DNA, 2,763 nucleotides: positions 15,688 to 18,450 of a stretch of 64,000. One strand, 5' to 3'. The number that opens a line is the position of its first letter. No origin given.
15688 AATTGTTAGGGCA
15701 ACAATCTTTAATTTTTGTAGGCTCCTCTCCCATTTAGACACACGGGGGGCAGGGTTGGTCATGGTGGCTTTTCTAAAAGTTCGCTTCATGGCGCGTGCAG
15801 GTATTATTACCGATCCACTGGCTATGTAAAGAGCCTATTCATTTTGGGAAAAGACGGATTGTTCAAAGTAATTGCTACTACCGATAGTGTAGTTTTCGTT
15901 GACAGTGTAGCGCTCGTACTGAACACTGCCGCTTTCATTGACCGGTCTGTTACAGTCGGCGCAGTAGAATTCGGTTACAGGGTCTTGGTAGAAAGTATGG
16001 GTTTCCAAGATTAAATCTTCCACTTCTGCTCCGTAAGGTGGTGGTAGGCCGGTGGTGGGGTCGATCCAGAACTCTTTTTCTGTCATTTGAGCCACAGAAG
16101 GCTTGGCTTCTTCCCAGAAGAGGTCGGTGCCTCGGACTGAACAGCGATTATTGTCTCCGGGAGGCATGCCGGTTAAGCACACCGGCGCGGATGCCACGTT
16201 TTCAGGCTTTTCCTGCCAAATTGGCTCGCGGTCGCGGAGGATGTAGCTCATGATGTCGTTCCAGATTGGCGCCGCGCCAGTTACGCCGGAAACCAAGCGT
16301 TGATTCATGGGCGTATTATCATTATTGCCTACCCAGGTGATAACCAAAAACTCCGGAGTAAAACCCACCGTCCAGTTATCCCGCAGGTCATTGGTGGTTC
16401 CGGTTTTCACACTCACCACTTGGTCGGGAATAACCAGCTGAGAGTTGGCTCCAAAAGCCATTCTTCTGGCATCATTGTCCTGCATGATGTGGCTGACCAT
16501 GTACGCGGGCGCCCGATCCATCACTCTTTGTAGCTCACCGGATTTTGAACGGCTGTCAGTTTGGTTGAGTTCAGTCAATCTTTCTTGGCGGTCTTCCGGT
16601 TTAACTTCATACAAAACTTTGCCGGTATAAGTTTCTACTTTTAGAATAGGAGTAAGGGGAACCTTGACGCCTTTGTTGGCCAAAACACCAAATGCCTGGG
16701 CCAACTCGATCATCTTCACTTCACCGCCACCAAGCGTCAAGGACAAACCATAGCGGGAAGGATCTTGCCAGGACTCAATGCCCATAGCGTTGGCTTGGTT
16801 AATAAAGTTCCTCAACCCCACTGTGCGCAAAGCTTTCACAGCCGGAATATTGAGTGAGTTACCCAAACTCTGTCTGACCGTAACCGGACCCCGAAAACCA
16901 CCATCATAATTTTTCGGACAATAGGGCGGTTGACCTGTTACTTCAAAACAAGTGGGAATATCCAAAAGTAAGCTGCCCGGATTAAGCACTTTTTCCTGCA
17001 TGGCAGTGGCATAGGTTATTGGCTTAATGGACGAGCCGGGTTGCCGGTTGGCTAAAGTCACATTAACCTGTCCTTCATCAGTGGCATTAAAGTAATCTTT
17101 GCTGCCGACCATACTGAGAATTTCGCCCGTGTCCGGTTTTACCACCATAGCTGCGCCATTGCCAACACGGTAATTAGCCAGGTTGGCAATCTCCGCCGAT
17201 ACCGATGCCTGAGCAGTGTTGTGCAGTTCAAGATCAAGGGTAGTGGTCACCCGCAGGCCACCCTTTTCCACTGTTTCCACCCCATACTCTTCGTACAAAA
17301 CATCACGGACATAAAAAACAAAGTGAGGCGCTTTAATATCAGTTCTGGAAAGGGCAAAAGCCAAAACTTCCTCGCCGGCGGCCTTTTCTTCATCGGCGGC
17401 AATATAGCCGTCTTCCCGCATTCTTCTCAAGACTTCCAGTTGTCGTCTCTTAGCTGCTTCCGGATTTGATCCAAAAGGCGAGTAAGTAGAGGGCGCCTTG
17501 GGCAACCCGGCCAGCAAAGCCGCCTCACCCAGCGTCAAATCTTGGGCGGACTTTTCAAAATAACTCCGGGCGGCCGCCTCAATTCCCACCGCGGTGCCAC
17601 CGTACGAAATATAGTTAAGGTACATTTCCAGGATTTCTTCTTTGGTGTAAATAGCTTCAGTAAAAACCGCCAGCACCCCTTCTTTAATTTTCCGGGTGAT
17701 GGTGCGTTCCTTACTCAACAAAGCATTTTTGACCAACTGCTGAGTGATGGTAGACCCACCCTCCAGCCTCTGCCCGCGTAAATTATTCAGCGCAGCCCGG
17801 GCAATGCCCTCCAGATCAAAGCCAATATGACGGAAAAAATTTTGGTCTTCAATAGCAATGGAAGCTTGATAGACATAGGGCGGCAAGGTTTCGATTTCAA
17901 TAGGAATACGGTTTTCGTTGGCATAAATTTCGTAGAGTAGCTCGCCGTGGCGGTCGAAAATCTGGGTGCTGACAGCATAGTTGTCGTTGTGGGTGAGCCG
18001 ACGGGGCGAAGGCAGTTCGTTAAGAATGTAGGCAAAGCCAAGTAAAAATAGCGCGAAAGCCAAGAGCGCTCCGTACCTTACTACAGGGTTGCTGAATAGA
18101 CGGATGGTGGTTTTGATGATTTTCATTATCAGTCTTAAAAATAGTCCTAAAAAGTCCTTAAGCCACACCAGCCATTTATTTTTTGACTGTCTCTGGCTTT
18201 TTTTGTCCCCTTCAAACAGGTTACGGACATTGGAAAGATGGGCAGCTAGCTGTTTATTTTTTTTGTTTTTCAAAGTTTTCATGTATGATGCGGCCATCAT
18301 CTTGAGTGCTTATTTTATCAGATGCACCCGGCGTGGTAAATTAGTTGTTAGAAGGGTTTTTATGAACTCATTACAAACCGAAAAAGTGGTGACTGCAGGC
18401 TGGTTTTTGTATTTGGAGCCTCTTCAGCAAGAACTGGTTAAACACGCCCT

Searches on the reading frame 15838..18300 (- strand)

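Call 55: search_protein_families(library=pfam, proteins=[window:15838-18300:-], max_evalue=0.00001)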
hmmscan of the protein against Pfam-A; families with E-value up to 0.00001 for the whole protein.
window:15838-18300:- (821 aa): 2 families
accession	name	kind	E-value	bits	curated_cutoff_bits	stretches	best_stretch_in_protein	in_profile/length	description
PF00912.28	Transgly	-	9.2e-62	208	27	1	119-294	2-177/178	Transglycosylase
PF00905.27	Transpeptidase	-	2.9e-20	73.1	22.1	1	382-684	1-298/299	Penicillin binding protein transpeptidase domain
